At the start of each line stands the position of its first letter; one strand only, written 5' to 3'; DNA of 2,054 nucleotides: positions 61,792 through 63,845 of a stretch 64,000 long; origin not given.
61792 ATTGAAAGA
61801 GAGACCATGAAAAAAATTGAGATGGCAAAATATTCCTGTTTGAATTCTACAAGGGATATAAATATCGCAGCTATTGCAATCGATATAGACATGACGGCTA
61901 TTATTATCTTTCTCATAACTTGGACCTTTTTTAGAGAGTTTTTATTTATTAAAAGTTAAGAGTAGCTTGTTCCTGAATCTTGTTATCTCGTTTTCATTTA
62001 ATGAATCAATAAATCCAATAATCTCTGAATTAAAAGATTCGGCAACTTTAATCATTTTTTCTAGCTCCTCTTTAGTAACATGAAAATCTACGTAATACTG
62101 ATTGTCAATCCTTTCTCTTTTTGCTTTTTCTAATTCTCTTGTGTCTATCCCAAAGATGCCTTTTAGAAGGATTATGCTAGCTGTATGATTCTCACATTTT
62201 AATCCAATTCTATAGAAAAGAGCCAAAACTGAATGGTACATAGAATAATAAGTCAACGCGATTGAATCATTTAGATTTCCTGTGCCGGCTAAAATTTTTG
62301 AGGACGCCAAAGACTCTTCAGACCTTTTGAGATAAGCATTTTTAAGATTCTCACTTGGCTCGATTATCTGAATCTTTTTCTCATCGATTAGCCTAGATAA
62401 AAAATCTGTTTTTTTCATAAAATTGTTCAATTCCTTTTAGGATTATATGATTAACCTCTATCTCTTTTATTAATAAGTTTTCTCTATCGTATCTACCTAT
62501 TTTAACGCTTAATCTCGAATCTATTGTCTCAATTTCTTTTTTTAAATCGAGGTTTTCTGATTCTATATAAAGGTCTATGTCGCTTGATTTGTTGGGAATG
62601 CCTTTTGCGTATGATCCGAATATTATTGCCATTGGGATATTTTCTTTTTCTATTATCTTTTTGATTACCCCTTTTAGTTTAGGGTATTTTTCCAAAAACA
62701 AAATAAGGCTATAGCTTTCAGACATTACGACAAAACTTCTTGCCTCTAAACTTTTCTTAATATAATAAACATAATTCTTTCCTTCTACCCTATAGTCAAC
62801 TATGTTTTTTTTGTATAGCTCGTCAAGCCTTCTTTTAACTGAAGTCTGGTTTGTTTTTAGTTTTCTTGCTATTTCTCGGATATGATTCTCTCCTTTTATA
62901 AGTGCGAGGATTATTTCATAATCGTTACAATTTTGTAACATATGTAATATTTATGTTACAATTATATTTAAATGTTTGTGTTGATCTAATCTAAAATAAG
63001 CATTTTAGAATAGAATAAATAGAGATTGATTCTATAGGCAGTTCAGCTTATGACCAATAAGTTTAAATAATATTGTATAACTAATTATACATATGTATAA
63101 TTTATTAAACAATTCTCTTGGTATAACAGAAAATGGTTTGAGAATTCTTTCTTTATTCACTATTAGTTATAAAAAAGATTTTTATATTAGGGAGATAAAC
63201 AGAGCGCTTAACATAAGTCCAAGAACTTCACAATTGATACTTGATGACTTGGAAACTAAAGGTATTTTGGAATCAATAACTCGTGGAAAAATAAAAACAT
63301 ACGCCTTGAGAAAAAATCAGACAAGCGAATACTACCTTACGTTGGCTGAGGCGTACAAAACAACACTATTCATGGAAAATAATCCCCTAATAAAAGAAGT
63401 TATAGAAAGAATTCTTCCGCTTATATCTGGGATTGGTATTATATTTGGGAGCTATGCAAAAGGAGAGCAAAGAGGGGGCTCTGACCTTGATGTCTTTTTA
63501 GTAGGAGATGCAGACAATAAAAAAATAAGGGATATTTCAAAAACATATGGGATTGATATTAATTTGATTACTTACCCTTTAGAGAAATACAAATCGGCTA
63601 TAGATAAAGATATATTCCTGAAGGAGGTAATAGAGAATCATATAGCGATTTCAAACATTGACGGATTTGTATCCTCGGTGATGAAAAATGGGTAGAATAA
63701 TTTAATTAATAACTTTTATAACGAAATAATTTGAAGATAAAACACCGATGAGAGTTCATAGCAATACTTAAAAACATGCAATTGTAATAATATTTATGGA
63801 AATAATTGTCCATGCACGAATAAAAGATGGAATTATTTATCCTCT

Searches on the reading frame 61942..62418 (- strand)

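Call 41: search_protein_families(library=pfam, proteins=[window:61942-62418:-])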
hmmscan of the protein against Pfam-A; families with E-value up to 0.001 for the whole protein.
window:61942-62418:- (158 aa): 1 family
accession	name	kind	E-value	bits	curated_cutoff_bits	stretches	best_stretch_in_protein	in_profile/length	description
PF05168.19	HEPN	-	3e-08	34.3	22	1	29-129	4-110/117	HEPN domain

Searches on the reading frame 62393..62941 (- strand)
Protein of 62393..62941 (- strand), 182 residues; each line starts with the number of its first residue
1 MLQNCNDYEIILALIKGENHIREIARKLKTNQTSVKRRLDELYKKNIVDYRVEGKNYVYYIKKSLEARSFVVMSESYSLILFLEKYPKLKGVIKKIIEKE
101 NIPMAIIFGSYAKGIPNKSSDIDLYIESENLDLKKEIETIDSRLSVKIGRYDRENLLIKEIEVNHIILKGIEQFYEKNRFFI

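Call 41: search_protein_families(library=pfam, proteins=[window:62393-62941:-])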
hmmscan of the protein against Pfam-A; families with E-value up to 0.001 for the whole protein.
window:62393-62941:- (182 aa): 5 families
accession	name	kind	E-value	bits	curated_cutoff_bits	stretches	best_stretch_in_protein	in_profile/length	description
PF18765.7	Polbeta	-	1e-09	38.9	26.9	1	93-161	3-80/93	Polymerase beta, Nucleotidyltransferase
PF01909.29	NTP_transf_2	-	1.3e-06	29.1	21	1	93-144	5-47/93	Nucleotidyltransferase domain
PF01022.26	HTH_5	-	0.00027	21.2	22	1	9-50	6-47/47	Bacterial regulatory protein, arsR family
PF13518.12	HTH_28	-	0.00034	21.1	25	1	9-39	4-33/52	Helix-turn-helix domain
PF22600.2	MTPAP-like_central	-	0.00066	20.2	27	0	88-138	28-75/139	Poly(A) RNA polymerase, mitochondrial-like, central palm domain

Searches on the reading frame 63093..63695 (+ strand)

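Call 41: search_protein_families(library=pfam, proteins=[window:63093-63695:+])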
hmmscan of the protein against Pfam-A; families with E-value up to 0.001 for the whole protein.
window:63093-63695:+ (200 aa): 2 families
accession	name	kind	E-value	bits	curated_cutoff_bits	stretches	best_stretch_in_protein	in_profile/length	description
PF01909.29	NTP_transf_2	-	5.4e-07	30.4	21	1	116-157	18-47/93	Nucleotidyltransferase domain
PF18765.7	Polbeta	-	8.8e-06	26.2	26.9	1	116-150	17-53/93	Polymerase beta, Nucleotidyltransferase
